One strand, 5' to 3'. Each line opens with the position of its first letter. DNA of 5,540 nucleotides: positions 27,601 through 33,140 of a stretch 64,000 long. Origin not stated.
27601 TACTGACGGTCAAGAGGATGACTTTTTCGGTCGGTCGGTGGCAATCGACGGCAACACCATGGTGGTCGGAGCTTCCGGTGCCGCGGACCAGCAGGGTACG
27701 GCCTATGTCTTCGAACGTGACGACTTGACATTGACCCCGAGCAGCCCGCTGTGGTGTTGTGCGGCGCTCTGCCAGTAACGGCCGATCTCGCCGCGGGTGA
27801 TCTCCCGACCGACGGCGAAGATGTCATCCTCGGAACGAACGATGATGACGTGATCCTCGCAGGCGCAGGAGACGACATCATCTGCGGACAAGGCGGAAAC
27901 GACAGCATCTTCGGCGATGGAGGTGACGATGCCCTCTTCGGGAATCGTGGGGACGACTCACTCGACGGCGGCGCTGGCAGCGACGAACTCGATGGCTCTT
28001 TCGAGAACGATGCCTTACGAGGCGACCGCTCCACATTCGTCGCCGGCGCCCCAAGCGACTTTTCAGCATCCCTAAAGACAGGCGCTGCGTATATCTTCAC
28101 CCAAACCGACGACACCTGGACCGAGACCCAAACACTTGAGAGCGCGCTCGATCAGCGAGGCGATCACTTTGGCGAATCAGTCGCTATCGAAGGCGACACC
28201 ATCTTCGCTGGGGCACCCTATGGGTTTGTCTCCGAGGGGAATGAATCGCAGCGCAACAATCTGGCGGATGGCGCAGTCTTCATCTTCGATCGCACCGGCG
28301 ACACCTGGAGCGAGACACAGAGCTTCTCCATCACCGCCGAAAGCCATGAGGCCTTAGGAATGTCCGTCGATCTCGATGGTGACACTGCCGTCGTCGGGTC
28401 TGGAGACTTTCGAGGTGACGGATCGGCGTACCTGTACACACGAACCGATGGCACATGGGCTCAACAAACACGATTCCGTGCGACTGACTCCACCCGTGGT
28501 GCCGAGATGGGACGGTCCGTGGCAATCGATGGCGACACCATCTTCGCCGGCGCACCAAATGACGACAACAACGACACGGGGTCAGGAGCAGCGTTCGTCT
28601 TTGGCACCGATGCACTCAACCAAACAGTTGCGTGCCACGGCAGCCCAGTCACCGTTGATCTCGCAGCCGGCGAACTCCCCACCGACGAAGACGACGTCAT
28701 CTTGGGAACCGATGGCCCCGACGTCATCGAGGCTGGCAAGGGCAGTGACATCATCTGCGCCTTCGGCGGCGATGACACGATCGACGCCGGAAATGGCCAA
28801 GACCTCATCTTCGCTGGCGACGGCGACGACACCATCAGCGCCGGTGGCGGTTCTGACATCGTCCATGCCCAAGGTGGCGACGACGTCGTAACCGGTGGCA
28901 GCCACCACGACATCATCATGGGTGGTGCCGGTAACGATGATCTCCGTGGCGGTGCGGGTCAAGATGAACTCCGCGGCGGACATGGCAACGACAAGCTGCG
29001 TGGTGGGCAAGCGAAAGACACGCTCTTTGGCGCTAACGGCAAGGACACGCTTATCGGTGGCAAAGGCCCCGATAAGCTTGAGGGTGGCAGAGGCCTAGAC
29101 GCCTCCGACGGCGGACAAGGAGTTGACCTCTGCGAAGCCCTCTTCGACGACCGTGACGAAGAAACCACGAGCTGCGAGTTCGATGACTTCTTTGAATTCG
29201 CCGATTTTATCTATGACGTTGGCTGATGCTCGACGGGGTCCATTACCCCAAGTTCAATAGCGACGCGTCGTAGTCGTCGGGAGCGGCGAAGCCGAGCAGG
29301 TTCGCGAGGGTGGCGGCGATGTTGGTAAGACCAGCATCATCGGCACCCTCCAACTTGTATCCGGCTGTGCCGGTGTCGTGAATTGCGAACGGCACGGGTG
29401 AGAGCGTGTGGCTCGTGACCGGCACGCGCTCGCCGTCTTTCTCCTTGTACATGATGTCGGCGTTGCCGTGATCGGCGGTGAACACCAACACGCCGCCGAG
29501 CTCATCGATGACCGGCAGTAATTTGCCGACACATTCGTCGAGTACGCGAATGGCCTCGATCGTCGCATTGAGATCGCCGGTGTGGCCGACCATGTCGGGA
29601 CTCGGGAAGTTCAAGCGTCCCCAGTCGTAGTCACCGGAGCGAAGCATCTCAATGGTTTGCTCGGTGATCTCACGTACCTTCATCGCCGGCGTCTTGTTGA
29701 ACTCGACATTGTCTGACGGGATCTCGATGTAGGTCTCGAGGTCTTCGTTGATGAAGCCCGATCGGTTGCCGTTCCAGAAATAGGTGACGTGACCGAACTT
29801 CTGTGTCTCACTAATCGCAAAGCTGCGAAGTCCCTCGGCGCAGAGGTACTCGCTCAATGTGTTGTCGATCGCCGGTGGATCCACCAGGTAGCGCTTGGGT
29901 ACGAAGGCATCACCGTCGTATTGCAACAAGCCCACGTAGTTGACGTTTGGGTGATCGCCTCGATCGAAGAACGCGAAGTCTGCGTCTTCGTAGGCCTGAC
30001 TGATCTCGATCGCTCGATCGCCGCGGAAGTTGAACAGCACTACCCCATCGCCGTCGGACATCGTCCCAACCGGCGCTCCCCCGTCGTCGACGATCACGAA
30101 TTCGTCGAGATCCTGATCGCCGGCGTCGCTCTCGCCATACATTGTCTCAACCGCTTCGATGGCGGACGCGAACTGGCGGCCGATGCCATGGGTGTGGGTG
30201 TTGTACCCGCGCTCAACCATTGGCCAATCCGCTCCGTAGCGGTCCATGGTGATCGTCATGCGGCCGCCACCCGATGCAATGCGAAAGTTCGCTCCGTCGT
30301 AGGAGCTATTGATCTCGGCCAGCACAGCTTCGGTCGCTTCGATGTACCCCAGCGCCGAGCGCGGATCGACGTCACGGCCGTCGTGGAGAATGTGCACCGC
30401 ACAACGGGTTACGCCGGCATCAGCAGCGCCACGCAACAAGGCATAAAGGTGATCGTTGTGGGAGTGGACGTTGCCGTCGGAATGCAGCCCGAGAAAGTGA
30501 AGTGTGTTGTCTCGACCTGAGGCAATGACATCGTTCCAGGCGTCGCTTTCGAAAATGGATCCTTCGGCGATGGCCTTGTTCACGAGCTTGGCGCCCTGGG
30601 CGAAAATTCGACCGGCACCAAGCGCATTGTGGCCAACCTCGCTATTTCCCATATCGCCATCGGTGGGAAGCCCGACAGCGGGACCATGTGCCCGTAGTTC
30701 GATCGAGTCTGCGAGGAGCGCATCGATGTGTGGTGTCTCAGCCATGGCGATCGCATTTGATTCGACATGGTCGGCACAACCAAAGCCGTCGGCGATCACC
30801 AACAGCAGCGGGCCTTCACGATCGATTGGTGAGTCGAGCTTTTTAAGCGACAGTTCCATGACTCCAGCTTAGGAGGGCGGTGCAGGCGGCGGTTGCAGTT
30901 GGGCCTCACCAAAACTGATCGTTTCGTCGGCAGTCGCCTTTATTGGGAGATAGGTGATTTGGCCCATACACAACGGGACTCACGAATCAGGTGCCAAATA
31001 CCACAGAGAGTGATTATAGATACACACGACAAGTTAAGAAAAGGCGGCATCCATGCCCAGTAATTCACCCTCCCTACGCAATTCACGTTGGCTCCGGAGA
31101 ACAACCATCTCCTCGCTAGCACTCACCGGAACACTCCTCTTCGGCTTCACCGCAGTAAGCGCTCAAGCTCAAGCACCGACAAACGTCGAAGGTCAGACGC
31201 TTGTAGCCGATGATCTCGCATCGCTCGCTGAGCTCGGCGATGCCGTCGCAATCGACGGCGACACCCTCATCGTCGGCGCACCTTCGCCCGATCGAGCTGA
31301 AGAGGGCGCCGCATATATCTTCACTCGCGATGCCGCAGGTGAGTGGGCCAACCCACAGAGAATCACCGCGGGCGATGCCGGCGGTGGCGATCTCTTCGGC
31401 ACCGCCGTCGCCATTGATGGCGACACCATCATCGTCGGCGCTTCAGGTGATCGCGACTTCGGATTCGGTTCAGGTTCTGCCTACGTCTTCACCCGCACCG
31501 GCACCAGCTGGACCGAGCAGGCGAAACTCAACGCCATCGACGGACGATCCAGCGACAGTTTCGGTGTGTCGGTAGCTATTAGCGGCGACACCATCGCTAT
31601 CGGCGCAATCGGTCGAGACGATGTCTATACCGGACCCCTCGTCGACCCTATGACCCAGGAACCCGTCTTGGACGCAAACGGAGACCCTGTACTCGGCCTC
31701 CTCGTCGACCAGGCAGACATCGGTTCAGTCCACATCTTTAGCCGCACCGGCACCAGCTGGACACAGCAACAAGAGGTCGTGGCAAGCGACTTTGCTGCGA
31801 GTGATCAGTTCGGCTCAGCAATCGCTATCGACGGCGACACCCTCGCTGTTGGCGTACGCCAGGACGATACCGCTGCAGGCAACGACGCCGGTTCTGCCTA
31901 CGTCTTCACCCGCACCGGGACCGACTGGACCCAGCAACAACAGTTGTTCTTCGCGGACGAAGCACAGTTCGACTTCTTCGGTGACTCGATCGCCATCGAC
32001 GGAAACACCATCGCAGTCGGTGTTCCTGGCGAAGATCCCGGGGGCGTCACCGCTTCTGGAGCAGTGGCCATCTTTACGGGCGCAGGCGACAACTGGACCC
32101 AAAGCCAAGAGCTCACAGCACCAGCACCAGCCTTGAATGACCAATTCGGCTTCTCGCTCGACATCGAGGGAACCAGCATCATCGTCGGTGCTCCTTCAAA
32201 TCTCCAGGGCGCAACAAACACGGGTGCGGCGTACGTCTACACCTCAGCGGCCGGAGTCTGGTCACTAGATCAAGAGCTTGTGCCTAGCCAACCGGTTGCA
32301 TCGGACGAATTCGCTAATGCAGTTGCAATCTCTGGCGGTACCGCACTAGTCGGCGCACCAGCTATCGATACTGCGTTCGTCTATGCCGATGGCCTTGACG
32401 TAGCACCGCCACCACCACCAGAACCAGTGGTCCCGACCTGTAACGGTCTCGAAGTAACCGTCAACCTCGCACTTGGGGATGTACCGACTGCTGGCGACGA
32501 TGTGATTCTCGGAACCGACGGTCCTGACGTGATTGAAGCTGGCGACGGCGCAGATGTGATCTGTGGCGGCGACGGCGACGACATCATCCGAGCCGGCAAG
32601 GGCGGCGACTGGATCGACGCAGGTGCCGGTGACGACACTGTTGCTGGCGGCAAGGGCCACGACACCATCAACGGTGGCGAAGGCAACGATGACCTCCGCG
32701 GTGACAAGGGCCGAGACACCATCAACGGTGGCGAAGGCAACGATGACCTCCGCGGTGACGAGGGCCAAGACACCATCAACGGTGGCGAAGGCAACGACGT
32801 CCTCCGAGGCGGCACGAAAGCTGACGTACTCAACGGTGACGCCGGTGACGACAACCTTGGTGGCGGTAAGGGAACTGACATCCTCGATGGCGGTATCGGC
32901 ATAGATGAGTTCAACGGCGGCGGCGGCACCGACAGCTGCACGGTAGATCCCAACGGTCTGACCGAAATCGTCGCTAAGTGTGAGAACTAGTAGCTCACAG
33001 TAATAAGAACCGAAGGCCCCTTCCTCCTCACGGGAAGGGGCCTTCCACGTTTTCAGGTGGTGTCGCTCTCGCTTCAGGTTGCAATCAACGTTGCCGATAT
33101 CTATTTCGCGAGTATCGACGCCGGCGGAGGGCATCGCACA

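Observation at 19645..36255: Tandem array of eight paralogous secreted FG-GAP propeller + RTX beta-roll genes (plus a relic)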

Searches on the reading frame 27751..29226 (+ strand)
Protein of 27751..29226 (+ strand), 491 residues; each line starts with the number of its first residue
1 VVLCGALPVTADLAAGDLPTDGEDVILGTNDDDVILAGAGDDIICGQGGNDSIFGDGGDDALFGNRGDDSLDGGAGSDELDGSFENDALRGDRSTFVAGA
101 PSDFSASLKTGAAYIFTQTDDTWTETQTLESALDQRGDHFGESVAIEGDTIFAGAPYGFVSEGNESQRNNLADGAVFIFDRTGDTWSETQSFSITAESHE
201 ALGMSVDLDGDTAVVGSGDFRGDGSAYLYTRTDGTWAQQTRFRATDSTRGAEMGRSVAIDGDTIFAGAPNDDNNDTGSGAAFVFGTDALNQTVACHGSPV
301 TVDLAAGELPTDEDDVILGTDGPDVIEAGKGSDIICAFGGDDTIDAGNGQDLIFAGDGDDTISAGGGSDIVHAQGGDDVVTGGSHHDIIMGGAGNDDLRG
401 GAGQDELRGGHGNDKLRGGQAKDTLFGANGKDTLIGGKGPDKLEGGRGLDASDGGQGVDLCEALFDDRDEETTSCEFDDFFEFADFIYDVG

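Call 4: search_protein_families(library=pfam, proteins=[window:27751-29226:+], max_evalue=0.01)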
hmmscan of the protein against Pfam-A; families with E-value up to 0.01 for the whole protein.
window:27751-29226:+ (491 aa): 2 families
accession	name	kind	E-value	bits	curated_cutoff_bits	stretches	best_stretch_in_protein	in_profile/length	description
PF00353.25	HemolysinCabind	-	3.1e-38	129.7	23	7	391-425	2-36/36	RTX calcium-binding nonapeptide repeat (4 copies)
PF14312.12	FG-GAP_2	-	1.8e-24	86.1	23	3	236-284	1-49/49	FG-GAP repeat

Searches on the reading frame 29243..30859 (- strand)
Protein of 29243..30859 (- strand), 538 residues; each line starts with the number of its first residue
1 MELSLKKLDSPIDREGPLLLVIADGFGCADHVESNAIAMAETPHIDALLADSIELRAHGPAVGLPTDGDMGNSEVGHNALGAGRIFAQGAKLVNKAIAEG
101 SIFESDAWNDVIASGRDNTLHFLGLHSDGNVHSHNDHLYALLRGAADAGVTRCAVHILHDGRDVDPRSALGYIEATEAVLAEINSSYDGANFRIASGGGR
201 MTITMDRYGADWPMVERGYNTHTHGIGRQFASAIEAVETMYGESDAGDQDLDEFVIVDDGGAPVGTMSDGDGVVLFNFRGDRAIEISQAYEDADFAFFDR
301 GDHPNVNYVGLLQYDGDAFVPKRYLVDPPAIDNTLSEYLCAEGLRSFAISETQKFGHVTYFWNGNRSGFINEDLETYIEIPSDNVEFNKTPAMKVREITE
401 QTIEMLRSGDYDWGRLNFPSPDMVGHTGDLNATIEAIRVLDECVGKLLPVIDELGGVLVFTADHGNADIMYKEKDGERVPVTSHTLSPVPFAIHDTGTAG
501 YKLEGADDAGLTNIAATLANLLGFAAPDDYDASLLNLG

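Call 9: search_protein_families(library=pfam, proteins=[window:29243-30859:-], max_evalue=0.001)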
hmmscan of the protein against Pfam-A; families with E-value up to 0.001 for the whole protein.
window:29243-30859:- (538 aa): 3 families
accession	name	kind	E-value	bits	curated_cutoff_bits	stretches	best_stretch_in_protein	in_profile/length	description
PF01676.23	Metalloenzyme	-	6.1e-66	222.9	24.3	1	17-525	2-251/252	Metalloenzyme superfamily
PF06415.18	iPGM_N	-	2.7e-60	204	27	1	93-315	1-216/217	BPG-independent PGAM N-terminus (iPGM_N)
PF01663.27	Phosphodiest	-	2.6e-05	24.4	23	1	358-470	105-225/342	Type I phosphodiesterase / nucleotide pyrophosphatase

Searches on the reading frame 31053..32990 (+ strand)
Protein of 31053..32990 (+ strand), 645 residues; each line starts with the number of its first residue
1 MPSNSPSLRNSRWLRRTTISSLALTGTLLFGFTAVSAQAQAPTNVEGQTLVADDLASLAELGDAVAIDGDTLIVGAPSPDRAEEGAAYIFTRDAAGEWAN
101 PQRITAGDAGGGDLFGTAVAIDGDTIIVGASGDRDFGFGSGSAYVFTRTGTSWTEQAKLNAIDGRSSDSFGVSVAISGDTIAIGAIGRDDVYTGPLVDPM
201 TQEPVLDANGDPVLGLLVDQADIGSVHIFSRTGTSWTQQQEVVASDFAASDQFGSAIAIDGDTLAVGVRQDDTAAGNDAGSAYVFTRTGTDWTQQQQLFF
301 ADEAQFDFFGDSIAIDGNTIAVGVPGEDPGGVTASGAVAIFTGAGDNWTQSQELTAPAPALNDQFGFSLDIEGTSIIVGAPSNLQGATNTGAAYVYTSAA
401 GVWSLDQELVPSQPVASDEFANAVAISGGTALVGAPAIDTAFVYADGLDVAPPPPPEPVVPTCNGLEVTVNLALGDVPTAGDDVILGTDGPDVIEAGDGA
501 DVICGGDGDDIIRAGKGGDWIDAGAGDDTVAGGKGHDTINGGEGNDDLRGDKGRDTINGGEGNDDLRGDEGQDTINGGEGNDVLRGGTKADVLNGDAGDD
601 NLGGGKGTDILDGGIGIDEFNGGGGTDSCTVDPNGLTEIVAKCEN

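Call 4: search_protein_families(library=pfam, proteins=[window:31053-32990:+], max_evalue=0.01)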
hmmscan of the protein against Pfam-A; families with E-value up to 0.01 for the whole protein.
window:31053-32990:+ (645 aa): 2 families
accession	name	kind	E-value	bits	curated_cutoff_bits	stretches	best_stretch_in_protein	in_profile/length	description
PF14312.12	FG-GAP_2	-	1e-89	295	23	7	236-285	1-49/49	FG-GAP repeat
PF00353.25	HemolysinCabind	-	2.2e-24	85.5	23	4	541-575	2-36/36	RTX calcium-binding nonapeptide repeat (4 copies)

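Call 5: search_protein_families(library=ncbifam, proteins=[window:31053-32990:+], max_evalue=0.01)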
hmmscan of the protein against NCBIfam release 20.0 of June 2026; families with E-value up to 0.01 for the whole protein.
window:31053-32990:+ (645 aa): 6 families
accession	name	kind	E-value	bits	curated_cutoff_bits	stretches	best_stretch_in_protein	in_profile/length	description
NF033203.1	entero_EhxA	exception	3.8e-18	65.1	2000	2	482-591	720-829/997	enterohemolysin EhxA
NF033943.0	RTX_toxin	subfamily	1e-16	60.3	1000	2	519-627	688-797/930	RTX family hemolysin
NF046115.1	Ca_rpt_SMc04171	equivalog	5.3e-16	58.9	625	3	555-628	415-488/574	SMc04171 family calcium-binding repeat protein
NF050046.1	PueAB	exception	5.1e-08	31.8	670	2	480-530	367-417/616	polyurethane esterase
NF035945.1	Zn_serralysin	subfamily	1.5e-06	27.6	500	1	577-633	324-380/462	serralysin family metalloprotease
NF053766.1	ZapA_metallo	exception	0.00044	19.4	940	2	539-586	333-380/483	ZapA family metalloprotease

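Call 41: find_encoding_contigs(protein=window:31053-32987:+, flank=10000, max_places=8)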
Protein window:31053-32987:+ (645 aa): 5 contigs read that carry it; 3 places shown.
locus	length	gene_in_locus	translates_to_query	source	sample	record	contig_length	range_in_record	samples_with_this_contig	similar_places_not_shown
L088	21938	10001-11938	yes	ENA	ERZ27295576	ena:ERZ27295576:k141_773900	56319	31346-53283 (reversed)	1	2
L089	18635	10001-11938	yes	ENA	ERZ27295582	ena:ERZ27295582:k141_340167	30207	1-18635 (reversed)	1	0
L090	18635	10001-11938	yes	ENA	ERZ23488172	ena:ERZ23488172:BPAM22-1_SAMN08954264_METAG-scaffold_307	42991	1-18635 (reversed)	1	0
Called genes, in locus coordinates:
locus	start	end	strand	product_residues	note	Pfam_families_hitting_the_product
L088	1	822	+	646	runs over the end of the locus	PF14312:FG-GAP_2, PF00353:HemolysinCabind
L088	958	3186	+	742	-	PF14312:FG-GAP_2, PF00353:HemolysinCabind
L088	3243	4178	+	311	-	-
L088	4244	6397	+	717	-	PF14312:FG-GAP_2, PF00353:HemolysinCabind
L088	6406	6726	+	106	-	PF14312:FG-GAP_2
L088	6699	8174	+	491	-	PF00353:HemolysinCabind (weak), PF14312:FG-GAP_2, PF00353:HemolysinCabind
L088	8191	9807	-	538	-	PF01676:Metalloenzyme, PF06415:iPGM_N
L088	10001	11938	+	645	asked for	PF14312:FG-GAP_2, PF00353:HemolysinCabind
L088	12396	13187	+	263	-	-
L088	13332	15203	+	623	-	PF14312:FG-GAP_2, PF00353:HemolysinCabind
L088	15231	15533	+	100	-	PF01329:Pterin_4a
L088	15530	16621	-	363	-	PF00712:DNA_pol3_beta, PF02767:DNA_pol3_beta_2, PF02768:DNA_pol3_beta_3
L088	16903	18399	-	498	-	PF11638:DnaA_N, PF00308:Bac_DnaA, PF01695:IstB_IS21 (weak), PF00004:AAA (weak), PF08299:Bac_DnaA_C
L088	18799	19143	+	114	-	PF00825:Ribonuclease_P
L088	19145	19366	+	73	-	PF01809:YidD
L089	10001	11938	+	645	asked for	PF14312:FG-GAP_2, PF00353:HemolysinCabind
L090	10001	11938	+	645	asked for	PF14312:FG-GAP_2, PF00353:HemolysinCabind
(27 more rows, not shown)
